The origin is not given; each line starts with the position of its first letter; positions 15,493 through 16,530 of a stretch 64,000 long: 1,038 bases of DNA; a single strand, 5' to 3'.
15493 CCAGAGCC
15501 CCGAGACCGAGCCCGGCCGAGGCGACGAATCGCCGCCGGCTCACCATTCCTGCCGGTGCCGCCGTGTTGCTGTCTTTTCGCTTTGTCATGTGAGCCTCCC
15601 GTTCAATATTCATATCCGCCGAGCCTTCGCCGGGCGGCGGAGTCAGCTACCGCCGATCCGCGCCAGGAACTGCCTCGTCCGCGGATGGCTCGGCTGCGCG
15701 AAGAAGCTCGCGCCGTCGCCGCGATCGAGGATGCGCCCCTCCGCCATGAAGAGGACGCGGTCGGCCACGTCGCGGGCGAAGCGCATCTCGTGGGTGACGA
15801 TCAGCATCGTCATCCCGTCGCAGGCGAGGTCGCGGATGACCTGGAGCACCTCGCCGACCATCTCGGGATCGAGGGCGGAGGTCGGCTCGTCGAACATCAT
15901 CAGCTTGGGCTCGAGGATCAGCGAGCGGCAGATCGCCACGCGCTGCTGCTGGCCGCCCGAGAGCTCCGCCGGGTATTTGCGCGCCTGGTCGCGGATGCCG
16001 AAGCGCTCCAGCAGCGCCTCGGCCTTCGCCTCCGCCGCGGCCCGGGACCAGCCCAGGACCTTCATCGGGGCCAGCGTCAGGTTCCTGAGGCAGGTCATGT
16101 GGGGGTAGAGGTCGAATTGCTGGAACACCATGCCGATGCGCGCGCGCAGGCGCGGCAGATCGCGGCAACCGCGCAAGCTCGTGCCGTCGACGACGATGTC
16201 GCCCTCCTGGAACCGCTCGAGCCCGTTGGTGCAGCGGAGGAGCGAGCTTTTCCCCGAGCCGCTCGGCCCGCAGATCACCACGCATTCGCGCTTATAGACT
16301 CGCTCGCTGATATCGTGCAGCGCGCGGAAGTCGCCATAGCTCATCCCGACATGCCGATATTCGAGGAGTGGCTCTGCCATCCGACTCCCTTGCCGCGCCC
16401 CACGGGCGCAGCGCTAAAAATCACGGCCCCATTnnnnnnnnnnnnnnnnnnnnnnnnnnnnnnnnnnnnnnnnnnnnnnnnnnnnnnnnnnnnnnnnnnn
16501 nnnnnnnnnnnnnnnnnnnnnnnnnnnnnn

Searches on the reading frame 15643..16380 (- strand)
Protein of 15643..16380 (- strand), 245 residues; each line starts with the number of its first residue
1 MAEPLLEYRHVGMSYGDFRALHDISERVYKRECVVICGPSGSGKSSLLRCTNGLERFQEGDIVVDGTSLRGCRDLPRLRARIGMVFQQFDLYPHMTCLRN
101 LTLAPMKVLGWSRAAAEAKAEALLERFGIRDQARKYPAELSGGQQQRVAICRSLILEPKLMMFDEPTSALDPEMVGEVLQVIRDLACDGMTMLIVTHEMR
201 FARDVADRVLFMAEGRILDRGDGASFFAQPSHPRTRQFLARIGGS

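Call 42: search_protein_families(library=pfam, proteins=[window:15643-16380:-], max_evalue=0.0001)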
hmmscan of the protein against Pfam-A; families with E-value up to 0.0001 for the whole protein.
window:15643-16380:- (245 aa): 4 families
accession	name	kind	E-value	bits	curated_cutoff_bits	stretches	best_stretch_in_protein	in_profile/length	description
PF00005.33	ABC_tran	-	1.3e-34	120.2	25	1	21-168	1-137/137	ABC transporter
PF13304.12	AAA_21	-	2.9e-07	31.3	27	0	138-197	236-298/304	AAA domain, putative AbiEii toxin, Type IV TA system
PF02463.25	SMC_N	-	3e-07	30.5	40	0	118-205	121-205/220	RecF/RecN/SMC N terminal domain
PF20703.3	nSTAND1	-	1.3e-05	25.5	27.1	1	19-50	21-52/379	Novel STAND NTPase 1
